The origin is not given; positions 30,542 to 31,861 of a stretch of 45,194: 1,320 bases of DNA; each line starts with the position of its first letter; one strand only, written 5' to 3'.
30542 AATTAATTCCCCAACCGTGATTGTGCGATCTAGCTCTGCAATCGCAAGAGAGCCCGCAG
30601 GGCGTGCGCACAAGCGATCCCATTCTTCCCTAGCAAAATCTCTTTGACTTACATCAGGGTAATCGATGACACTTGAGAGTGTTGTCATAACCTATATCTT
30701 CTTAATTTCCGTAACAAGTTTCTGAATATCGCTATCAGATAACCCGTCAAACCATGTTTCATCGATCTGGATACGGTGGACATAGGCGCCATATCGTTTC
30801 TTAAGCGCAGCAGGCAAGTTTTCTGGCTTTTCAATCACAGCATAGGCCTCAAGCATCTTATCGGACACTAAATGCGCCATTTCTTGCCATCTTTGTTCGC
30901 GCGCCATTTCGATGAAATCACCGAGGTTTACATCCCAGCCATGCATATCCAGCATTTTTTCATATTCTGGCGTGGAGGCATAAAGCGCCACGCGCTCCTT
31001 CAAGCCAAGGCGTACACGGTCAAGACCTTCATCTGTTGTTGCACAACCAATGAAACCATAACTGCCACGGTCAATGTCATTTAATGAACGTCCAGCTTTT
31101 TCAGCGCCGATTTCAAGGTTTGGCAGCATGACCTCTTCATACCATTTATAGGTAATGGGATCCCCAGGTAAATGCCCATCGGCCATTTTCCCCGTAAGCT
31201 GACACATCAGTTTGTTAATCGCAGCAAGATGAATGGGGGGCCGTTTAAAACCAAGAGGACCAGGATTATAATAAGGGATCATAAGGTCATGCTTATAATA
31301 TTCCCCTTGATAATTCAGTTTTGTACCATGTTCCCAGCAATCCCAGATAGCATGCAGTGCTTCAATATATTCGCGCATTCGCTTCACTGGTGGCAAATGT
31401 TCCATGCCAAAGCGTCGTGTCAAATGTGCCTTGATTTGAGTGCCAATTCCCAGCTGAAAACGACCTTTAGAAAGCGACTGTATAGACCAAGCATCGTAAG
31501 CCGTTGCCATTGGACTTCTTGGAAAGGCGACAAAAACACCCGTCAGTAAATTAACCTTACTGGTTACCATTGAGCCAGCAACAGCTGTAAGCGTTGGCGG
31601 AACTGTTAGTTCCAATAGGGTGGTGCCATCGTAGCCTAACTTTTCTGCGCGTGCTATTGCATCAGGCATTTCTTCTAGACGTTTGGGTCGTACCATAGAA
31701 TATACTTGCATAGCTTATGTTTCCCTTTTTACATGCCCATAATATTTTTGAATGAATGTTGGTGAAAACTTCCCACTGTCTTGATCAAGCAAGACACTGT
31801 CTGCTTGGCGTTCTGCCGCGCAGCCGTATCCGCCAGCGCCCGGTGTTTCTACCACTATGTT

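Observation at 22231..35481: Self-contained F420 cassette: cofactor biosynthesis, cofactor recharging and a hydantoinase / CoA-ligase / thioesterase / 2xLLM module in one 11-gene operon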

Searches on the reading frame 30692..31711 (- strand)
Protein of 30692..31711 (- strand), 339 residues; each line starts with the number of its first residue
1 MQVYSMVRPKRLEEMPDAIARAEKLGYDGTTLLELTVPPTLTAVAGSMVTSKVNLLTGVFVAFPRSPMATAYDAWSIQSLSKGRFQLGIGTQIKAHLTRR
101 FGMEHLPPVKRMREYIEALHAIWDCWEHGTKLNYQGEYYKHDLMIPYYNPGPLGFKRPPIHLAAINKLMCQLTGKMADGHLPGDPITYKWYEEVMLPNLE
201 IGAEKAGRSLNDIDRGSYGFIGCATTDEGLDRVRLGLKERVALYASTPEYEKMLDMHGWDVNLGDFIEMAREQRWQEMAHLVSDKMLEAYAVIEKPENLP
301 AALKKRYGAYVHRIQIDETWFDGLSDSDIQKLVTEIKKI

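Call 3: search_protein_families(library=ncbifam, proteins=[window:30692-31711:-], max_evalue=0.00001)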
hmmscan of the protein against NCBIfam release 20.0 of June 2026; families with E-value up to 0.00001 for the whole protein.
window:30692-31711:- (339 aa): 15 families
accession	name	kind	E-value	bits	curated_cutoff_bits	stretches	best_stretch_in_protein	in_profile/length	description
TIGR03617.1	F420_MSMEG_2256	subfamily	2.3e-96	322.5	278.15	1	21-337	3-317/318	TIGR03617 family F420-dependent LLM class oxidoreductase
TIGR03564.1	F420_MSMEG_4879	subfamily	9.5e-27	94.3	234.25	1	39-259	27-233/265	TIGR03564 family F420-dependent LLM class oxidoreductase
TIGR03555.1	F420_mer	equivalog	9.1e-26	91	348.7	1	40-301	43-289/325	5,10-methylenetetrahydromethanopterin reductase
TIGR04024.1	F420_NP1902A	hypoth_equivalog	2.5e-25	88.9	345.4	1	10-304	12-297/330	TIGR04024 family LLM class F420-dependent oxidoreductase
NF002619.0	PRK02271.1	equivalog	8.4e-22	77.9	276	1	39-303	44-292/329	5,10-methylenetetrahydromethanopterin reductase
TIGR03559.1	F420_Rv3520c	subfamily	7.9e-18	64.6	335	1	12-305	12-313/325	LLM class F420-dependent oxidoreductase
TIGR03619.1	F420_Rv2161c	subfamily_domain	1.4e-16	60.8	166.9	1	40-184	49-184/247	TIGR03619 family F420-dependent LLM class oxidoreductase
TIGR03560.1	F420_Rv1855c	subfamily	7.7e-14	52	231.4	1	41-163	56-173/227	TIGR03560 family F420-dependent LLM class oxidoreductase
TIGR03621.1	F420_MSMEG_2516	subfamily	1.5e-11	44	213.15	1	6-178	7-171/295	TIGR03621 family F420-dependent LLM class oxidoreductase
TIGR03857.1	F420_MSMEG_2249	hypoth_equivalog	7.3e-11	41.9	218.4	1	20-300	21-288/329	TIGR03857 family LLM class F420-dependent oxidoreductase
TIGR03841.1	F420_Rv3093c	subfamily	9.5e-11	41.6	213.65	1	17-305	14-283/298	LLM class F420-dependent oxidoreductase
TIGR03557.1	F420_G6P_family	subfamily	8.2e-09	35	210.4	1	45-181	55-186/316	TIGR03557 family F420-dependent LLM class oxidoreductase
TIGR04465.1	ArgArg_F420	equivalog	1.6e-08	34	470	1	41-212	98-261/364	F420-dependent hydroxymycolic acid dehydrogenase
TIGR03554.1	F420_G6P_DH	equivalog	2.1e-08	33.6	420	1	48-215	61-225/331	glucose-6-phosphate dehydrogenase (coenzyme-F420)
TIGR03571.1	lucif_BA3436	subfamily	1.4e-07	31.1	303.9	1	47-124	77-154/304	TIGR03571 family LLM class oxidoreductase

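Call 4: search_protein_families(library=pfam, proteins=[window:30692-31711:-], max_evalue=0.00001)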
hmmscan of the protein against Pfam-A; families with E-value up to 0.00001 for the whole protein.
window:30692-31711:- (339 aa): 1 family
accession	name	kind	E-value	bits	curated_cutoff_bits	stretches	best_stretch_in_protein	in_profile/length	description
PF00296.26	Bac_luciferase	-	5.7e-49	167.6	27.9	1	10-312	20-313/314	Luciferase-like monooxygenase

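Call 7: find_encoding_contigs(protein=window:30692-31711:-, flank=10000, max_places=6)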
Protein window:30692-31711:- (339 aa): 2 contigs read that carry it; 1 place shown.
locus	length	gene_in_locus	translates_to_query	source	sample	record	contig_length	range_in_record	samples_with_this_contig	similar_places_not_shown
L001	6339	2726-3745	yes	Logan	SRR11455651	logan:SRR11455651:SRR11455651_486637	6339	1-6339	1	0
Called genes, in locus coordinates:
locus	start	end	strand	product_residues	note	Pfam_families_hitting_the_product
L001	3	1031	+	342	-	?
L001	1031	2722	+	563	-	PF02538:Hydantoinase_B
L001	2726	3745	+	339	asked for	PF00296:Bac_luciferase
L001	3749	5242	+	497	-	PF00501:AMP-binding, PF13193:AMP-binding_C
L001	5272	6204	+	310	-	PF00296:Bac_luciferase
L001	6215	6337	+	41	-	?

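Call 10: find_related_loci(query=window:30692-31711:-, collection=genome_contigs, flank=10000)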
Query window:30692-31711:- (339 aa) in genome_contigs; peptide patterns used: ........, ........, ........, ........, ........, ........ (x = any residue, [..] = any of these).
141 stretches matched a pattern; 67 encode a relative of the query (tblastn E <= 1e-3); 66 distinct loci.
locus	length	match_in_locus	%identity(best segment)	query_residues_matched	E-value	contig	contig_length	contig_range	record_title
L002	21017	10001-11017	86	1-339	0e+0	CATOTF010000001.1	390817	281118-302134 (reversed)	MAG: uncultured Rhizobiaceae bacterium isolate 549a7c9a-40e5-4b7f-bccc-05cc6f8e5008 genome assembly, contig: contig_1, w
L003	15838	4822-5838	85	1-339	0e+0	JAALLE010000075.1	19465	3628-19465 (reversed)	MAG: Hyphomicrobiales bacterium isolate MH2_Bin52 NODE_1554_length_19465_cov_71.905255, whole genome shotgun sequence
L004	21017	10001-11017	85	1-339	0e+0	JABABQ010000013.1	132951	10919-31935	MAG: Rhizobiaceae bacterium isolate bin70o c_000001641568, whole genome shotgun sequence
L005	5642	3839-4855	82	1-339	0e+0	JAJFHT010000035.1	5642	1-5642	MAG: Hyphomicrobiales bacterium isolate OFTM20 OFTM20_34, whole genome shotgun sequence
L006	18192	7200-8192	85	9-339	0e+0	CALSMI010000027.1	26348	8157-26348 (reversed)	MAG: uncultured Rhizobiaceae group bacterium isolate S_MB273 genome assembly, contig: contig_14000_S_MB273, whole genome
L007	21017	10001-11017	82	1-339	0e+0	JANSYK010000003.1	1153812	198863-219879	MAG: Alphaproteobacteria bacterium isolate bin.49 k141_691315_length_1153812_cov_122.7182, whole genome shotgun sequence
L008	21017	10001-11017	81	1-339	0e+0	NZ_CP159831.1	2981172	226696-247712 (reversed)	Candidatus Njordibacter sp. Uisw_039 chromosome, complete genome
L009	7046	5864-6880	80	1-339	0e+0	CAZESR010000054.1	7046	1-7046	MAG TPA_asm: uncultured Piscirickettsiaceae bacterium isolate SRP260945_co1_34 genome assembly, contig: NODE_19910_lengt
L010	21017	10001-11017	80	1-339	0e+0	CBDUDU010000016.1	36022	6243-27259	MAG TPA_asm: uncultured Oceanospirillaceae bacterium isolate SRR5469068_binner123_Refined_24 genome assembly, contig: ER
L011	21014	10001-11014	79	1-338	0e+0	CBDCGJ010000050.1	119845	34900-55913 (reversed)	MAG: Alphaproteobacteria bacterium isolate cc1c3500-9aa0-4c1a-a7a2-ca8b525d7025 genome assembly, contig: contig_50, whol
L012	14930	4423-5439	79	1-339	0e+0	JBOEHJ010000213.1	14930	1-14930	MAG: Geminicoccales bacterium isolate PBSalp20 PBS13d_contig_7552, whole genome shotgun sequence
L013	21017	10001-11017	81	1-339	0e+0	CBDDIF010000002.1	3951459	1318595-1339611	MAG: Hoeflea sp. isolate de7d1fd8-3844-4ab1-894f-cffbf416fd34 genome assembly, contig: contig_2, whole genome shotgun se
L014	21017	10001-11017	81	1-339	0e+0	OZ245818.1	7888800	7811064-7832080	MAG: Hoeflea sp. isolate 46c4322e-39e3-4f6d-b306-f099e3b1c066 genome assembly, chromosome: 1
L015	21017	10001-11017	81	1-339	0e+0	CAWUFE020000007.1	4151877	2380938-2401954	MAG: Rhizobiaceae bacterium isolate 2a1c93a1-b5bb-4fff-98e9-bbfee3ad1fdc genome assembly, contig: contig_7, whole genome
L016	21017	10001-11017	81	1-339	0e+0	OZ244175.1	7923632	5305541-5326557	MAG: Hoeflea sp. isolate b91fc3f4-b724-4702-9b56-207046c8be30 genome assembly, chromosome: 1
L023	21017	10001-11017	74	1-339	0e+0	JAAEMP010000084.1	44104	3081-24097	MAG: Hyphomicrobiales bacterium isolate Bse_9 BseG_CONTIG266741, whole genome shotgun sequence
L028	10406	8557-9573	73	1-339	3e-175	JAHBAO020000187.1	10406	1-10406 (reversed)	MAG: Octadecabacter sp. isolate AQU-05 c_000000016850, whole genome shotgun sequence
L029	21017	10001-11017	72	1-339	7e-175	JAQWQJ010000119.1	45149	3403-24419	MAG: Paracoccaceae bacterium isolate cluster2_bin.25 k141_4051934, whole genome shotgun sequence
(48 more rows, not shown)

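Call 19: search_solved_structures(query=window:30692-31711:-, max_evalue=0.001)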
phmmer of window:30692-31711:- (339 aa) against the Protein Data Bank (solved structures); distinct sequences matched with E-value up to 0.001: 11.
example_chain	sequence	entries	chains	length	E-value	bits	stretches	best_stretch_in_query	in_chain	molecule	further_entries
8qpl_A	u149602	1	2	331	2.2e-20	76.3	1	40-305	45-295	5,10-methylenetetrahydromethanopterin reductase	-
8qq8_A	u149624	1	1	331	2.3e-20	76.3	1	40-305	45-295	5,10-methylenetetrahydromethanopterin reductase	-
8qpm_A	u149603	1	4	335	2.3e-20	76.3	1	40-306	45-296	5,10-methylenetetrahydromethanopterin reductase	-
1z69_A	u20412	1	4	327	3.9e-13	52.5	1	39-304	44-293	Coenzyme F420-dependent N(5),N(10)-methylenetetrahydromethanopterin reductase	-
1f07_A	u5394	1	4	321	1.4e-12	50.7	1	36-299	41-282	COENZYME F420-DEPENDENT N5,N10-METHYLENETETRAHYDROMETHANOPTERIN REDUCTASE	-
1ezw_A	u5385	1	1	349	2.6e-12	49.8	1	46-307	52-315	COENZYME F420-DEPENDENT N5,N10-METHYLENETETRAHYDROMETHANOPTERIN REDUCTASE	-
5lxe_A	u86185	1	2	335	2.2e-08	36.9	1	48-216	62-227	F420-dependent glucose-6-phosphate dehydrogenase 1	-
9hav_A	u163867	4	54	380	3.4e-08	36.3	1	50-229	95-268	Luciferase family protein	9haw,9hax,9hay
9fp4_A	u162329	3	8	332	2.2e-05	27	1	40-209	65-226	F420-dependent hydroxymycolic acid dehydrogenase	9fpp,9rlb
3rao_A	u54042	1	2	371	0.00075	22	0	21-147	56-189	Putative Luciferase-like Monooxygenase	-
3b4y_A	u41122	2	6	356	0.00081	21.9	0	52-215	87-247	PROBABLE F420-DEPENDENT GLUCOSE-6-PHOSPHATE DEHYDROGENASE FGD1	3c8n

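Call 67: search_protein_families(library=pfam, proteins=[L023:192-1538:+, L029:812-3064:-, L028:3185-3985:-, L029:3285-4526:-, L016:19463-20917:-, L008:1062-3566:+, L010:3721-5487:+, L011:17026-19485:-], max_evalue=0.00001)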
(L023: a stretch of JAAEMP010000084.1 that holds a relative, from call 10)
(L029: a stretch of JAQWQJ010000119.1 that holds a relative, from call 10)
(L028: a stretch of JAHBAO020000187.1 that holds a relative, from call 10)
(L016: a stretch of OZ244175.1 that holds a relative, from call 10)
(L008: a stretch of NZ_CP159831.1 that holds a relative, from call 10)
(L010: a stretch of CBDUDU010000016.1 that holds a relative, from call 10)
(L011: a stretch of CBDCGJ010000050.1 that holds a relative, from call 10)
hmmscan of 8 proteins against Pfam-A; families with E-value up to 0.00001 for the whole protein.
L023:192-1538:+ (449 aa): 2 families
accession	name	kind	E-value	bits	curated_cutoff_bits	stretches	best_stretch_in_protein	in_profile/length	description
PF00005.33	ABC_tran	-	1.7e-32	113.3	25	1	105-252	2-136/137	ABC transporter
PF00571.33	CBS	-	4.8e-06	27.3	24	0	398-447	6-56/57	CBS domain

L029:812-3064:- (751 aa): 3 families
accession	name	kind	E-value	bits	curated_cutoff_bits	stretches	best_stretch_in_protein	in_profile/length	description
PF00676.26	E1_dh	-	9.9e-28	97.4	22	1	66-373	4-295/300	Dehydrogenase E1 component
PF02779.29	Transket_pyr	-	1.5e-23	83.7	27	1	420-593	5-168/174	Transketolase, pyrimidine binding domain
PF02780.25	Transketolase_C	-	3.1e-15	56.6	25.9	1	634-729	12-110/124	Transketolase, C-terminal domain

L028:3185-3985:- (267 aa): 2 families
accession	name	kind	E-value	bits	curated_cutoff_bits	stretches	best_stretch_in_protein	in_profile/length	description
PF00881.29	Nitroreductase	-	4.9e-23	82.6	23.5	1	56-242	2-167/167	Nitroreductase family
PF14512.11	TM1586_NiRdase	-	1.6e-07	31.7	27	0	157-244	51-134/215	Putative TM nitroreductase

L029:3285-4526:- (414 aa): 1 family
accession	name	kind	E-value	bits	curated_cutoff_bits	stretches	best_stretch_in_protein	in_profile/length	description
PF00155.27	Aminotran_1_2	-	4.2e-76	256.9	19.7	1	52-406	2-361/361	Aminotransferase class I and II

L016:19463-20917:- (485 aa): 3 families
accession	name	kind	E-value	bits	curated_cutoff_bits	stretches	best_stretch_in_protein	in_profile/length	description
PF08240.17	ADH_N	-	2.8e-21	76.1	23.5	1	187-276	1-104/104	Alcohol dehydrogenase GroES-like domain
PF00107.32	ADH_zinc_N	-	4e-21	75.7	31.8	1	318-430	2-116/129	Zinc-binding dehydrogenase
PF13602.12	ADH_zinc_N_2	-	2.6e-14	54.7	27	1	350-483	2-134/134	Zinc-binding dehydrogenase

L008:1062-3566:+ (835 aa): 1 family
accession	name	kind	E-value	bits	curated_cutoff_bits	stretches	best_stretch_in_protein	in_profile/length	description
PF02687.27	FtsX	-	3.3e-22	79.2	25.5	2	715-822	3-114/120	FtsX-like permease C-terminal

L010:3721-5487:+ (589 aa): 2 families
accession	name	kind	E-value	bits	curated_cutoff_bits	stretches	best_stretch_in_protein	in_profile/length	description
PF00916.26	Sulfate_transp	-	5.8e-97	325.3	23.2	1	47-416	3-379/380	Sulfate permease family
PF01740.26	STAS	-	5.8e-12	45.8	22.6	1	475-568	9-103/106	STAS domain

L011:17026-19485:- (819 aa): 1 family
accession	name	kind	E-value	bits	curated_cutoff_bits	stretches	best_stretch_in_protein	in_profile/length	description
PF00353.25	HemolysinCabind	-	6.7e-73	240.5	23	11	641-676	1-36/36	RTX calcium-binding nonapeptide repeat (4 copies)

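Call 70: search_protein_families(library=ncbifam, proteins=[L028:3185-3985:-, L029:812-3064:-, L029:3285-4526:-, L029:4525-5511:+], max_evalue=1e-10)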
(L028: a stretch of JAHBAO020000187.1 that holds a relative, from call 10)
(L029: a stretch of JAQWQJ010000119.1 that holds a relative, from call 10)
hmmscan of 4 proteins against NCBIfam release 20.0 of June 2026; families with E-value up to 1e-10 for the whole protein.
L028:3185-3985:- (267 aa): 0 families

L029:812-3064:- (751 aa): 6 families
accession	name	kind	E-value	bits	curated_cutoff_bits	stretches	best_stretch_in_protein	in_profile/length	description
NF006667.0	PRK09212.1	subfamily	4.5e-38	130.9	321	1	424-748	10-323/327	pyruvate dehydrogenase complex E1 component subunit beta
NF008854.0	PRK11892.1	equivalog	1.7e-32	112.7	454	1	419-709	143-418/464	pyruvate dehydrogenase complex E1 component subunit beta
TIGR03181.1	PDH_E1_alph_x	equivalog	3e-28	98.7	411.35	1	55-377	22-319/341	pyruvate dehydrogenase (acetyl-transferring) E1 component subunit alpha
TIGR03182.1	PDH_E1_alph_y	equivalog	4.5e-22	78.4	393.85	1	62-369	7-298/315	pyruvate dehydrogenase (acetyl-transferring) E1 component subunit alpha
TIGR00204.1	dxs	equivalog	4.4e-17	61.9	465.95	1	456-729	344-593/616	1-deoxy-D-xylulose-5-phosphate synthase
NF004559.0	PRK05899.2-5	equivalog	4.7e-13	48.3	488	0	634-723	505-597/627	transketolase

L029:3285-4526:- (414 aa): 59 families (the best 25 are shown)
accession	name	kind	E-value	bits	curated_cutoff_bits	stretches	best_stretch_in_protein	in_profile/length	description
NF004769.0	PRK06107.1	equivalog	2.2e-135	451.5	617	1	23-413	5-401/402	aspartate transaminase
NF041091.1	asp_aminotase_Arch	equivalog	3e-95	319.2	550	1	28-408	4-373/376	aspartate aminotransferase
NF041364.1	GntC_guanitoxin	equivalog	7.4e-83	278.4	415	1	56-407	3-354/356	guanitoxin biosynthesis PLP-dependent (S)-gamma-hydroxy-L-arginine cyclodehydratase GntC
NF005817.0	PRK07683.1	equivalog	6e-82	275.4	575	1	25-408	6-379/387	aminotransferase A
NF004770.0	PRK06108.1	subfamily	7.2e-79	265.4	422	1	23-409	12-391/396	pyridoxal phosphate-dependent aminotransferase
NF005816.0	PRK07682.1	equivalog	1.2e-74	251.3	620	1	45-407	23-380/390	aminotransferase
NF005601.0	PRK07337.1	equivalog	3.3e-69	233.9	496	1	31-408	15-390/394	pyridoxal phosphate-dependent aminotransferase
NF004975.0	PRK06348.1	equivalog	7e-64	216.2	549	1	43-407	21-380/384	pyridoxal phosphate-dependent aminotransferase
NF005588.0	PRK07309.1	equivalog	6.4e-63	213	576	1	50-408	29-384/391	pyridoxal phosphate-dependent aminotransferase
NF006514.0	PRK08960.1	equivalog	1.2e-62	212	554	1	24-410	5-385/388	pyridoxal phosphate-dependent aminotransferase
NF006229.0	PRK08361.1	equivalog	5.2e-61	206.8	624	1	45-410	27-388/391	aspartate aminotransferase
NF005855.0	PRK07777.1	equivalog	1.8e-60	205.3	553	1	46-385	23-358/391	pyridoxal phosphate-dependent aminotransferase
NF006756.0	PRK09276.1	subfamily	5.2e-60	203.4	507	1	36-408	16-384/387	LL-diaminopimelate aminotransferase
TIGR03540.1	DapC_direct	equivalog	7.2e-56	189.7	593.25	1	37-407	15-381/383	LL-diaminopimelate aminotransferase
NF005744.0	PRK07568.1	subfamily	9.4e-56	189.3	389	1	25-341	4-323/398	pyridoxal phosphate-dependent aminotransferase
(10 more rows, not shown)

L029:4525-5511:+ (329 aa): 28 families (the best 25 are shown)
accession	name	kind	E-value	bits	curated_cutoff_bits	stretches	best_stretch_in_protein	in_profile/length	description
NF008352.0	PRK11139.1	subfamily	6.2e-69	232.4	288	1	33-319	4-291/305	transcriptional regulator GcvA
TIGR03418.1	chol_sulf_TF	equivalog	1.1e-53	182.2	324.8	1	37-317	3-289/291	choline sulfate utilization transcriptional regulator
NF007491.0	PRK10086.1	equivalog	6e-38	130.4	316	1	40-317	22-306/313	DNA-binding transcriptional regulator DsdC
NF041130.1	PenR_Burk_TF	exception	1.3e-34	119.8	625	1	36-320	9-289/292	beta-lactamase transcriptional regulator PenR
TIGR02036.1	dsdC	equivalog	8.4e-27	93.9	352.4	1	40-316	13-297/302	DNA-binding transcriptional regulator DsdC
NF002964.0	PRK03635.1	subfamily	7.5e-22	77.7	197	1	39-314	7-284/297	ArgP/LysG family DNA-binding transcriptional regulator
NF045990.1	TransRegCbbRRhodb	equivalog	4.3e-21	75.2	450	1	40-161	11-135/304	LysR family regulator CbbR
NF047711.1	PutUtilRegPtrR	equivalog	1.3e-20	73.7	400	1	39-273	5-240/283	putrescine utilization regulator PtrR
TIGR03298.1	argP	subfamily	2e-20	73.1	273.55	1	39-305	5-273/292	ArgP/LysG family DNA-binding transcriptional regulator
NF008416.0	PRK11242.1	equivalog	3e-20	72.7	277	1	43-209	9-180/300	transcriptional regulator CynR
TIGR03339.1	phn_lysR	subfamily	7.7e-20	71.3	341.1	1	40-157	2-118/279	aminoethylphosphonate catabolism associated LysR family transcriptional regulator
NF040888.1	trans_reg_YafC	equivalog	2.9e-19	69.1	470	1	40-284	8-256/293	DNA-binding transcriptional regulator YafC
TIGR02424.1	TF_pcaQ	equivalog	1.3e-17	63.7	303.8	1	39-157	7-127/300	pca operon transcription factor PcaQ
NF053705.1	TransRegGltCGpos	equivalog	1.6e-17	63.7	350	1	42-157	8-125/300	glutamate biosynthesis transcriptional regulator GltC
NF009888.0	PRK13348.1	subfamily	1.9e-17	63.2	297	1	40-109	8-75/302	HTH-type transcriptional regulator ArgP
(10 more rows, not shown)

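Call 75: find_homologous_proteins(query=window:30692-31711:-, max_evalue=1e-60)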
Query window:30692-31711:- (339 aa): 485 proteins with E <= 1e-60 among 3144 candidates; the best 120 are listed.
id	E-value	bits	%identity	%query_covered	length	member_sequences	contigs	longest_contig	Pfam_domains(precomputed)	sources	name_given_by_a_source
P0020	6.5e-232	787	100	100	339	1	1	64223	PF00296.27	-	-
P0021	7.8e-203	691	87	100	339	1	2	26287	PF00296.27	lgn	-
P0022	6.1e-199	678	86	100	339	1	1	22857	PF00296.27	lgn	-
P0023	1.0e-198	678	85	100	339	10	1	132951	PF00296.27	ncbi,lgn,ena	-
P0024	3.4e-196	669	84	100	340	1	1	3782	PF00296.27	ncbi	-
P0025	8.0e-196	668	83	100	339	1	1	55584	PF00296.27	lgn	-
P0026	8.7e-194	661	82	100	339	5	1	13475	PF00296.27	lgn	-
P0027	6.6e-193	658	81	100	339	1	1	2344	PF00296.27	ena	-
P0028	4.0e-192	656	81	100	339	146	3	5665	PF00296.27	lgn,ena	-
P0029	7.8e-192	655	81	100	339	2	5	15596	PF00296.27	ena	-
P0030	1.1e-191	655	81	100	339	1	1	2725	PF00296.27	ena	-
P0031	1.1e-191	654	81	100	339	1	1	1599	PF00296.27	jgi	-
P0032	1.6e-191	654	81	100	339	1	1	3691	PF00296.27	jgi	-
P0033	2.0e-191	654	81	100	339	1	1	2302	PF00296.27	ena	-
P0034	3.2e-191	653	82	100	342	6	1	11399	PF00296.27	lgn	-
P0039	4.6e-189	646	81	100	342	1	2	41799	PF00296.27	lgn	-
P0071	2.2e-177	607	74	100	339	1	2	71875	PF00296.27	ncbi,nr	ncbi:MAG: TIGR03617 family F420-dependent LLM class oxidoreductase [Hyphomicrobiales bacterium]|nr:T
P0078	1.4e-174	598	73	100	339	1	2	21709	PF00296.27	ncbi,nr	ncbi:MAG: TIGR03617 family F420-dependent LLM class oxidoreductase [Gammaproteobacteria bacterium]|n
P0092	2.5e-169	581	72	100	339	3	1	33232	PF00296.27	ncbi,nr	ncbi:MAG: TIGR03617 family F420-dependent LLM class oxidoreductase [Rhodobacteraceae bacterium]|nr:T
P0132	4.7e-149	514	64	100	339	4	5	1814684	PF00296.27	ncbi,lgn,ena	-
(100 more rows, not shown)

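Call 76: find_encoding_contigs(protein=P0025, flank=10000, max_places=2)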
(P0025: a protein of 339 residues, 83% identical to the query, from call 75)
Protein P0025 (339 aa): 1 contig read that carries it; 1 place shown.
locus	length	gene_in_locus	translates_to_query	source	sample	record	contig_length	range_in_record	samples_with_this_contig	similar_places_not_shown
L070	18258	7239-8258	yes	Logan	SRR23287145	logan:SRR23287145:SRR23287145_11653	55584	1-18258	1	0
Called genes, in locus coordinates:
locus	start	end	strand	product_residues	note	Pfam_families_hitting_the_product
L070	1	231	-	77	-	?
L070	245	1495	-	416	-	PF01266:DAO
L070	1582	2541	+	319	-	PF01965:DJ-1_PfpI, PF12833:HTH_18, PF00165:HTH_AraC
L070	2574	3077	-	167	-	PF22381:Staph_reg_Sar_Rot (weak), PF12802:MarR_2, PF01047:MarR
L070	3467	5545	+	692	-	PF05378:Hydant_A_N, PF01968:Hydantoinase_A, PF19278:Hydant_A_C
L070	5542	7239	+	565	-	PF02538:Hydantoinase_B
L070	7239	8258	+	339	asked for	PF00296:Bac_luciferase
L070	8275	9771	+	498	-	PF00501:AMP-binding, PF13193:AMP-binding_C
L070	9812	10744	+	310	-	PF00296:Bac_luciferase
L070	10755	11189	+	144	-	PF13622:4HBT_3 (weak), PF03061:4HBT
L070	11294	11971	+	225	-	PF03446:NAD_binding_2 (weak), PF03807:F420_oxidored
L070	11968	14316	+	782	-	PF04055:Radical_SAM, PF19288:CofH_C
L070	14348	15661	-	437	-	PF03600:CitMHS (weak), PF06808:DctM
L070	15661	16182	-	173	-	PF04290:DctQ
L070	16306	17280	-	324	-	PF03480:DctP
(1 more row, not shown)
